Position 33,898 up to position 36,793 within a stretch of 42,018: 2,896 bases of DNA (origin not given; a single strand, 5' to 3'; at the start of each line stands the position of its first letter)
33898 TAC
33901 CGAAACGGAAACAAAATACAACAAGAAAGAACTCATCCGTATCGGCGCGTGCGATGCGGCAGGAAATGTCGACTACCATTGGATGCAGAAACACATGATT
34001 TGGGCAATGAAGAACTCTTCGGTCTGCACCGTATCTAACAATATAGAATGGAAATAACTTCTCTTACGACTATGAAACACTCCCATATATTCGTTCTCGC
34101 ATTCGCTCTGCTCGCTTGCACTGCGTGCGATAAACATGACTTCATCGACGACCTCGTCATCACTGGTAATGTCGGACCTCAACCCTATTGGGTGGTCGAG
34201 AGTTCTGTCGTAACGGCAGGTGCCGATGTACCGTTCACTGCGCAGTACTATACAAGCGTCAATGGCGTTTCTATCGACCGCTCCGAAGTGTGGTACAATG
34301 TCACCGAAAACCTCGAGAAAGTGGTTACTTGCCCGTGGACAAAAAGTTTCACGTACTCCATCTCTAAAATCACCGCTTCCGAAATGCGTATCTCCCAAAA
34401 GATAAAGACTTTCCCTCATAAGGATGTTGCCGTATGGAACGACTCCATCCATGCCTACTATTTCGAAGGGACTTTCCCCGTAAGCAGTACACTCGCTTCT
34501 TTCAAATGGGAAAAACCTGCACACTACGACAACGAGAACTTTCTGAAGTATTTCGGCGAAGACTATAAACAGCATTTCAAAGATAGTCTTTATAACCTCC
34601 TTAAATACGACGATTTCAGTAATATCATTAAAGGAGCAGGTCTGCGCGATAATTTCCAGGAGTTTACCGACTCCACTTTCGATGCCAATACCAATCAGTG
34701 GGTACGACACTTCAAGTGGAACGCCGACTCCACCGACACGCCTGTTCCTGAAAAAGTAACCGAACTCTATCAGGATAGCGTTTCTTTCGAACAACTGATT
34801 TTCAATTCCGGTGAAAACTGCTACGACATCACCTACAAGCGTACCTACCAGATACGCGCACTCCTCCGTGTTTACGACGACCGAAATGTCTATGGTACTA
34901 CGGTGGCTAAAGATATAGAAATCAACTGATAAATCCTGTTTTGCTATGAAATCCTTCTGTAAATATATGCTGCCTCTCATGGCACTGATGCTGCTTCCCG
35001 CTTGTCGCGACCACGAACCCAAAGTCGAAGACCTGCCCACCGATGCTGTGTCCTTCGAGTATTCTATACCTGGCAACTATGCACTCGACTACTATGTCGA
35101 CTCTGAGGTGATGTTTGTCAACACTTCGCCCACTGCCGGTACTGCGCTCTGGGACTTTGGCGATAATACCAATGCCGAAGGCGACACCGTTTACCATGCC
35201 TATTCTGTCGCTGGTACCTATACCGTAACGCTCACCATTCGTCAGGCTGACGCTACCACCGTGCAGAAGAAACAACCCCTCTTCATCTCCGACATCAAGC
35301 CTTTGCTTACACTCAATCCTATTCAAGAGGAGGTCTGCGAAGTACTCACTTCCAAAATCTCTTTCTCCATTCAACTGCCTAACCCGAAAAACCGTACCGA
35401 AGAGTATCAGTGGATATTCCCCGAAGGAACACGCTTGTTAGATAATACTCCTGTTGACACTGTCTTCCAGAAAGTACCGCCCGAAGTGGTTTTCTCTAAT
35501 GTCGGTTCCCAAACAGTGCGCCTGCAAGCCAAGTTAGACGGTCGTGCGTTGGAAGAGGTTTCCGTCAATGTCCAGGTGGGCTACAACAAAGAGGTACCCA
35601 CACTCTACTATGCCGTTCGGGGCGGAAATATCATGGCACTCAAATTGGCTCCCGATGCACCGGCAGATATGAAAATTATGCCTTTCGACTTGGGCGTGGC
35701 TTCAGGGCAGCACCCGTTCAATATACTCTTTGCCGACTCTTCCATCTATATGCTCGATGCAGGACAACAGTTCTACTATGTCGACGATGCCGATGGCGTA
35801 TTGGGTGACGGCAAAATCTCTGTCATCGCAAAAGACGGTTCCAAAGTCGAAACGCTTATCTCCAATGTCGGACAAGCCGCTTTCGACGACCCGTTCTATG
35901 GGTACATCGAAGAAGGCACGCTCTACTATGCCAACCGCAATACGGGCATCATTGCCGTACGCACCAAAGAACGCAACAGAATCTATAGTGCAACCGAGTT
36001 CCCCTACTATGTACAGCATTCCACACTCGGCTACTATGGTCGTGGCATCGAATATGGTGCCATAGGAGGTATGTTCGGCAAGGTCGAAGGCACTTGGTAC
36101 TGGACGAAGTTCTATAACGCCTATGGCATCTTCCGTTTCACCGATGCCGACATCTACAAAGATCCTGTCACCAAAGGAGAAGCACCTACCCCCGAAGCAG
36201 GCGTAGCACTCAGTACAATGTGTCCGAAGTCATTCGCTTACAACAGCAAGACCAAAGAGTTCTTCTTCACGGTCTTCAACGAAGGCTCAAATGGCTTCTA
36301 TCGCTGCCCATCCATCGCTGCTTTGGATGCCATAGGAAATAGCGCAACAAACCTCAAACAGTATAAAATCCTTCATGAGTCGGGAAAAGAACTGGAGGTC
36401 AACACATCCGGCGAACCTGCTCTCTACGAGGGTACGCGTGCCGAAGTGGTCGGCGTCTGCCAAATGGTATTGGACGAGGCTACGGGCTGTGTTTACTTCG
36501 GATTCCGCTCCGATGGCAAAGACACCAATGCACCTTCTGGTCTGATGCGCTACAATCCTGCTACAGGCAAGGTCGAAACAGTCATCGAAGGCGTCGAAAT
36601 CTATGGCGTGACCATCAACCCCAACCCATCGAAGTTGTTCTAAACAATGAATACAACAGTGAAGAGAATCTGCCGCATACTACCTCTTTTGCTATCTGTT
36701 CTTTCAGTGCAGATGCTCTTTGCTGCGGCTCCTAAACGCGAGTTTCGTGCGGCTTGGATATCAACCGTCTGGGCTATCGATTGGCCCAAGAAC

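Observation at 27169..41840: MurNAc catabolism genes adjoin a regulator-less SusC/SusD locus whose only enzyme candidate is a T9SS-tailed GHL10 protein, a candidate peptidoglycan / MurNAc-glycan utilisation locus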

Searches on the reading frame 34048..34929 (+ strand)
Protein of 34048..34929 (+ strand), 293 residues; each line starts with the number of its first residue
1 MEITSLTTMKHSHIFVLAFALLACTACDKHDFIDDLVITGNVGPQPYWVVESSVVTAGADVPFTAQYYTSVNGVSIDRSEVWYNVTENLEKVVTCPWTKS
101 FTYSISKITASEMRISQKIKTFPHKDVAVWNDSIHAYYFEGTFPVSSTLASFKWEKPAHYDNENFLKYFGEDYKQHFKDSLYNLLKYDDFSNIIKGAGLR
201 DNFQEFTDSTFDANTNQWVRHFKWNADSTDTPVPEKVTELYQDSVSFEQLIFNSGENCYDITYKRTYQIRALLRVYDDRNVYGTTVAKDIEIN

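Call 3: search_protein_families(library=pfam, proteins=[window:34048-34929:+], max_evalue=0.01)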
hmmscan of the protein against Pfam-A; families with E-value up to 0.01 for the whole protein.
window:34048-34929:+ (293 aa): 0 families

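Call 4: search_protein_families(library=ncbifam, proteins=[window:34048-34929:+], max_evalue=0.01)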
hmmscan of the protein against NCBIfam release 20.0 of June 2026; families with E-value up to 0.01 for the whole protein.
window:34048-34929:+ (293 aa): 0 families

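Call 24: search_solved_structures(query=window:34048-34929:+, max_evalue=1)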
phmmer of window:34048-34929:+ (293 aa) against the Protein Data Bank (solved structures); distinct sequences matched with E-value up to 1: 3.
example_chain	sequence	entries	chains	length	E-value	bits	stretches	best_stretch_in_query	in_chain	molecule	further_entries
1yf3_A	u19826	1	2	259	0.12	14.9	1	153-228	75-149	DNA adenine methylase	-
1q0s_A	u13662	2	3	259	0.13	14.8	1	153-228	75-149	DNA adenine methylase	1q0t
1yfj_A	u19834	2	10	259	0.17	14.3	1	153-228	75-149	DNA adenine methylase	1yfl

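Call 53: search_solved_structures(query=A2, max_evalue=1)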
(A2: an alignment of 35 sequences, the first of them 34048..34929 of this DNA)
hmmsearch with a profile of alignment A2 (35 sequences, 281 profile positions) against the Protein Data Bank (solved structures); distinct sequences matched with E-value up to 1: 2.
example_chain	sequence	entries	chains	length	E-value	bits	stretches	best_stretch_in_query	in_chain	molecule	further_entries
4xhm_A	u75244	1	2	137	0.82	12.1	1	173-241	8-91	Thioredoxin (Trx-3)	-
1q4r_A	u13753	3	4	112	0.96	11.9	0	166-252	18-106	protein At3g17210 | expressed protein: At3g17210 | Uncharacterized protein At3g17210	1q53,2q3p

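Call 56: find_homologous_proteins(query=window:34048-34929:+, max_evalue=0.00001)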
Query window:34048-34929:+ (293 aa): 97 proteins with E <= 0.00001 among 594 candidates.
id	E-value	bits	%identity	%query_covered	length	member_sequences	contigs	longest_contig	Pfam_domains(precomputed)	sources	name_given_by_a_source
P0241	9.5e-189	644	98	97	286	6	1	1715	-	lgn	-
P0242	6.0e-166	569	86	97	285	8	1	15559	-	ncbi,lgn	-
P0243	3.8e-165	566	85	97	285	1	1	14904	-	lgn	-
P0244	4.7e-165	566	85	97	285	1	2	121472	-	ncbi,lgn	-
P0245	5.0e-165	566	85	97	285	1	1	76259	-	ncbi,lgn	-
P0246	4.0e-164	563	84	97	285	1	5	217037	-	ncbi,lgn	-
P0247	3.9e-158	543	80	97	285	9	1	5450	-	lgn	-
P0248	7.3e-157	539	81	97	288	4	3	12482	-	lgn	-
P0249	3.9e-136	471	69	97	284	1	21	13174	-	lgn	-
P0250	1.0e-116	407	60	97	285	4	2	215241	-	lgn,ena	-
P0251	1.2e-115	404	60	97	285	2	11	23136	-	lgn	-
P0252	5.5e-114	398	58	97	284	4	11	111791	-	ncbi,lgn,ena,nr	ncbi:MAG: hypothetical protein IJS13_02310 [Paludibacteraceae bacterium]|nr:hypothetical protein [Pa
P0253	1.0e-113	398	58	97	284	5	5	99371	-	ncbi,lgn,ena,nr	ncbi:MAG: hypothetical protein J6T19_04560 [Paludibacteraceae bacterium]|nr:hypothetical protein [Pa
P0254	2.7e-110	386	58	100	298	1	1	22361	-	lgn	-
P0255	1.6e-109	384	57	97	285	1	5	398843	-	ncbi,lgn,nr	ncbi:MAG: hypothetical protein NC038_08055 [Paludibacter sp.]|nr:hypothetical protein [Bacteroidales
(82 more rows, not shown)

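Call 67: predict_structure(alignment_id=A5)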
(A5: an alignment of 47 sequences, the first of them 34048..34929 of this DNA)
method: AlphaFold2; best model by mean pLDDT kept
length: 293 residues; sequences in the alignment: 47
mean_pLDDT: 86.7   pTM: 0.69
mean pLDDT of the five models: 86.7, 86.1, 84.9, 84.0, 83.8
residues with pLDDT >= 90: 199; 70-90: 56; 50-70: 24; < 50: 14
segments of 3 or more residues with pLDDT < 50: 1-7, 34-39
pLDDT, mean of each block of 10 residues (from residue 1): 45 68 61 49 86 92 94 92 95 94 94 89 95 92 91 94 95 94 93 90 89 91 76 87 93 94 95 94 93 89
secondary structure, 60 per line:
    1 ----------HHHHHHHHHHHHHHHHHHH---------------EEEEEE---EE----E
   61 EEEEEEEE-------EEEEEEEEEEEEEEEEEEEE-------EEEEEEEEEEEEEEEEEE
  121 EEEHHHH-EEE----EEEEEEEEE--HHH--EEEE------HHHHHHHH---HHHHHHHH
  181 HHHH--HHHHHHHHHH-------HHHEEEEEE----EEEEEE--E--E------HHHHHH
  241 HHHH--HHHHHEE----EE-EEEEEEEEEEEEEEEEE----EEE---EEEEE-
elements in order: H11-29 E45-50 E60-68 E76-95 E103-123 H124-127 E129-131 E136-144 E152-155 H162-169 H173-184 H187-196 E207-212 E217-222 H235-244 H247-251 E261-277 E282-284 E288-292

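Call 71: fold_search(model_id=the predicted structure, library=pdb)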
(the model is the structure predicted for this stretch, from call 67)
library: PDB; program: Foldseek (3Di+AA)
matches with E <= 10: 1832; with E <= 0.001: 0
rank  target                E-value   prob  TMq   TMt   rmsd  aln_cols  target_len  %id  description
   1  5cl2_B                1.7e-03  0.54  0.16  0.18  26.3       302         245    9  Crystal structure of Spo0M, sporulation control protein, from Bacillus subtilis. (released 2015-12-16)
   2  5w0p_B                3.6e-03  0.77  0.18  0.08  19.4       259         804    9  Crystal structure of rhodopsin bound to visual arrestin determined by X-ray free electron laser (released 2017-08-09)
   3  5cl2_A                4.0e-03  1.00  0.22  0.26  13.3       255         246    6  Crystal structure of Spo0M, sporulation control protein, from Bacillus subtilis. (released 2015-12-16)
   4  4j2q_A                4.0e-03  0.63  0.17  0.15  18.9       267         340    9  Crystal structure of C-terminally truncated arrestin reveals mechanism of arrestin activation (released 2013-05-01)
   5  8j8v_A                4.7e-03  0.94  0.21  0.17  20.9       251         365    7  Structure of beta-arrestin2 in complex with D6Rpp (Local Refine) (released 2023-12-27)
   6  7ms2_A                5.3e-03  0.66  0.16  0.08  20.8       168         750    8  Three-dimensional structure of a GH3 Beta-glucosidase from Clostridium thermocellum in complex with glycerol (released 2022-05-18)
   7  8jrv_A                5.6e-03  0.89  0.21  0.18  20.0       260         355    8  Cryo-EM structure of the glucagon receptor bound to glucagon and beta-arrestin 1 (released 2023-08-16)
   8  4j2q_B                5.9e-03  0.80  0.19  0.17  19.0       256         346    9  Crystal structure of C-terminally truncated arrestin reveals mechanism of arrestin activation (released 2013-05-01)
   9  7r0j_C                6.2e-03  0.90  0.21  0.18  20.6       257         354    6  Structure of the V2 receptor Cter-arrestin2-ScFv30 complex (released 2022-09-14)
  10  9lql_D                6.2e-03  0.72  0.17  0.08  21.0       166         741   10  Structure of STG-hydrolyzing beta-glucosidase 1 (PSTG1) complexed with heptyl 1-thio-beta-D-glucopyranoside (released 2026-02-04)
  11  8k2n_B                6.2e-03  0.33  0.12  0.07  20.5       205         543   10  Crystal structure of Group 4 Monosaccharide-releasing beta-N-acetylgalactosaminidase NgaLy from Lacticaseibacillus yic (released 2024-04-24)
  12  9lql_B                6.6e-03  0.69  0.17  0.08  20.4       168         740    9  Structure of STG-hydrolyzing beta-glucosidase 1 (PSTG1) complexed with heptyl 1-thio-beta-D-glucopyranoside (released 2026-02-04)
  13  9fgx_C                6.9e-03  0.57  0.12  0.23  19.4       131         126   10  Cryo-EM structure of Lysozyme homo-dimer assembled by homo Di-Gluebody (released 2025-06-11)
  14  7ms2_B                7.3e-03  0.75  0.18  0.08  21.2       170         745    8  Three-dimensional structure of a GH3 Beta-glucosidase from Clostridium thermocellum in complex with glycerol (released 2022-05-18)
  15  8jru_A                7.3e-03  0.72  0.18  0.16  20.1       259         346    8  Cryo-EM structure of the glucagon receptor bound to beta-arrestin 1 in ligand-free state (released 2023-08-16)
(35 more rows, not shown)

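Call 91: search_protein_representatives(alignment_id=A5)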
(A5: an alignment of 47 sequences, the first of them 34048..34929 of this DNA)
Query: 47 sequences, 280 profile positions. Proteins with E-value up to 0.001 (for the whole library): 128; up to 1e-10: 101; up to 1e-30: 64. The best 128 are listed.
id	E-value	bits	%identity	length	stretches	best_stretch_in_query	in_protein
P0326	1.2e-121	422.0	-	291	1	1-280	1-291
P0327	6.3e-113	393.4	-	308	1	1-280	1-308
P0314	5.7e-109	380.4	-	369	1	19-280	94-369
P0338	7.4e-108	376.8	-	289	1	1-280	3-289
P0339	1.5e-92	326.6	-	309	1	2-280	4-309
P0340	3.5e-91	322.1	-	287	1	1-280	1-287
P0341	1.3e-86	307.1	-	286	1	2-280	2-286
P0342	6.1e-84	298.3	-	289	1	5-280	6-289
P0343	3.9e-81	289.1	-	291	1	4-280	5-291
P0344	1.9e-79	283.6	-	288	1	5-280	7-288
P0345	7.1e-78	278.4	-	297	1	2-280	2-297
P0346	2.2e-77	276.8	-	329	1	1-280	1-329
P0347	1.7e-73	264.1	-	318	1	1-279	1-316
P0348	8.2e-73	261.8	-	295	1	1-275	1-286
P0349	3.8e-72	259.6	-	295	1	3-274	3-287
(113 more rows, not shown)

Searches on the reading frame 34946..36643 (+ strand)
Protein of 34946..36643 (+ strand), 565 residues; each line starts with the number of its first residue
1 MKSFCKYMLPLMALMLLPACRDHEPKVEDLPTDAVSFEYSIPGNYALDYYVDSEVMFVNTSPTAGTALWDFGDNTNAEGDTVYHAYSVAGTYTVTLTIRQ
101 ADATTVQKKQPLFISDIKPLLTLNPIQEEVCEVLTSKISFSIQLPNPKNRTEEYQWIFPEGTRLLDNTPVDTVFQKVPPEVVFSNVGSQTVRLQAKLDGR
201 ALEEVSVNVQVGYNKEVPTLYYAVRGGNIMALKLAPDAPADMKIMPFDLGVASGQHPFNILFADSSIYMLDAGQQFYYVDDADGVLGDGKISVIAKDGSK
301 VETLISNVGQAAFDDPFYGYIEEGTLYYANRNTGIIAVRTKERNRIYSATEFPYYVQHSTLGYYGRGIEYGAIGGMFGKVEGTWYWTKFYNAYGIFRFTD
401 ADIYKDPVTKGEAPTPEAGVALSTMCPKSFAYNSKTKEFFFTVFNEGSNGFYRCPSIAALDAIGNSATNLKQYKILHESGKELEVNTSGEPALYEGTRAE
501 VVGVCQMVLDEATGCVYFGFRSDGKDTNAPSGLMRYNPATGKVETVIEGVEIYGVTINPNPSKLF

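Call 3: search_protein_families(library=pfam, proteins=[window:34946-36643:+], max_evalue=0.01)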
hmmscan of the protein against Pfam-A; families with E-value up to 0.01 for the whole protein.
window:34946-36643:+ (565 aa): 2 families
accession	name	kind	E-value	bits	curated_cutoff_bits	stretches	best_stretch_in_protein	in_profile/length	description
PF18911.6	PKD_4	-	4e-12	46.5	27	1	66-104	36-74/85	PKD domain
PF00801.26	PKD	-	1.7e-09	38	23.5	1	62-98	27-65/80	PKD domain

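Call 4: search_protein_families(library=ncbifam, proteins=[window:34946-36643:+], max_evalue=0.01)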
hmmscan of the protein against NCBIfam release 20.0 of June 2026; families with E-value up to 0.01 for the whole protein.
window:34946-36643:+ (565 aa): 1 family
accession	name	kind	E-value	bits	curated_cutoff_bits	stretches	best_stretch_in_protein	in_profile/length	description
TIGR00864.1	PCC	subfamily_domain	0.0024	14.3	1861.4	1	64-100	1425-1461/2700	polycystin cation channel protein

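Call 23: search_solved_structures(query=window:34946-36643:+, max_evalue=1)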
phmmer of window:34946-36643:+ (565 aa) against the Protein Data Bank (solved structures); distinct sequences matched with E-value up to 1: 14.
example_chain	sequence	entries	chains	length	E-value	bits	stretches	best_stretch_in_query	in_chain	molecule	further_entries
9lqj_A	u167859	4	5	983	4.8e-05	25.1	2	67-116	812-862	Collagenase ColH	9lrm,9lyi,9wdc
9lrk_A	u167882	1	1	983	4.8e-05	25.1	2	67-116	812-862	Collagenase ColH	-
2y72_A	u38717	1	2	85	0.00011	23.8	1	69-106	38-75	COLLAGENASE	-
4jrw_A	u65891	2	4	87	0.00012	23.8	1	69-106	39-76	Collagenase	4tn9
1l0q_A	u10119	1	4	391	0.00012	23.8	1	43-107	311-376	Surface layer protein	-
4aqo_A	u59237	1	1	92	0.00015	23.5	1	69-106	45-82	COLLAGENASE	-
2y3u_A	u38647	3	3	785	0.0032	19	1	69-105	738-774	COLLAGENASE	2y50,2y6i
7kv5_AAA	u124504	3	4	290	0.0067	18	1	55-106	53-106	PKD domain protein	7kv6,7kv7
4u6t_A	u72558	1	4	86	0.017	16.7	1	68-100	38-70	ColH protein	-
4u7k_A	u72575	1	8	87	0.018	16.6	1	68-100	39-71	ColH protein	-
4l9d_A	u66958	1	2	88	0.02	16.4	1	55-102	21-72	Protease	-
4jgu_A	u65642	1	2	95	0.021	16.4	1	67-115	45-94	ColH protein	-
7ch1_A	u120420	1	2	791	0.23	12.9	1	364-435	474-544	Solute carrier family 26 member 9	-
2kzw_A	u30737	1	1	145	0.33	12.4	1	51-100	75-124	Uncharacterized protein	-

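Call 52: search_solved_structures(query=A4, max_evalue=1)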
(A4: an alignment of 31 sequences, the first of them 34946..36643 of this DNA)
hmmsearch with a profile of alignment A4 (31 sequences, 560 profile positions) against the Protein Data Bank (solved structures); distinct sequences matched with E-value up to 1: 16.
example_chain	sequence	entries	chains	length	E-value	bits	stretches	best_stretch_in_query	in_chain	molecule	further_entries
9lqj_A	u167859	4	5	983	1.1e-11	47.1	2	71-109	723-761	Collagenase ColH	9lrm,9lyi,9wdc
9lrk_A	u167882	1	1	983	1.1e-11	47.1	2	71-109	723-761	Collagenase ColH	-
1l0q_A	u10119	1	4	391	1.9e-08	36.3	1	55-112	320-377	Surface layer protein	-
2y72_A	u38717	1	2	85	5.7e-08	34.8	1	55-106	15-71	COLLAGENASE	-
4jrw_A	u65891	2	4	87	6e-08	34.7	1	55-106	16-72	Collagenase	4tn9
4aqo_A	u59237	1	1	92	7.1e-08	34.5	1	55-106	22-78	COLLAGENASE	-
4u7k_A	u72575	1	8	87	5.3e-07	31.6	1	70-108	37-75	ColH protein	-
4u6t_A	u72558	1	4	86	5.6e-07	31.5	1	70-108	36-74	ColH protein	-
2y3u_A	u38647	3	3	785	4.4e-06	28.6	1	55-106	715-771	COLLAGENASE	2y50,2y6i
4l9d_A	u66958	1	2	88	9.8e-06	27.4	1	64-106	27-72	Protease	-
2c26_A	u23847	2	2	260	1.5e-05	26.8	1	68-107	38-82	ENDOGLUCANASE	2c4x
7kv5_AAA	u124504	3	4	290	0.00011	23.9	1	59-114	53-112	PKD domain protein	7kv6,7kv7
4jgu_A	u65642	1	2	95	0.00021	23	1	71-112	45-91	ColH protein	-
2kzw_A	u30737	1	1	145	0.0012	20.5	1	23-113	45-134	Uncharacterized protein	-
6aem_A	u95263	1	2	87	0.0012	20.5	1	71-107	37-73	PKD domain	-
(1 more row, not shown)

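Call 76: search_protein_families(library=pfam, alignment_id=A4, max_evalue=0.01)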
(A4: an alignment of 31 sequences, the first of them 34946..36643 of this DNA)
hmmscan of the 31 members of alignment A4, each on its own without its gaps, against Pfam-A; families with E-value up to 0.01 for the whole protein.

A. member 1, window:34946-36643:+ (565 aa): 2 families
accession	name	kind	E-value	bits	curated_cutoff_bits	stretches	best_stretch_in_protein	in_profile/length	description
PF18911.6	PKD_4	-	4e-12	46.5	27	1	66-104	36-74/85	PKD domain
PF00801.26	PKD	-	1.7e-09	38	23.5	1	62-98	27-65/80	PKD domain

B. families by the number of members that match (of 31 scanned): 4 families
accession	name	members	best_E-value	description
PF00801.26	PKD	31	1.4e-14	PKD domain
PF18911.6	PKD_4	31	1.6e-14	PKD domain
PF19526.4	Slr4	1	2.4e-05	S-layer protein Slr4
PF17829.7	GH115_C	1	0.0012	Glycosyl hydrolase family 115 C-terminal domain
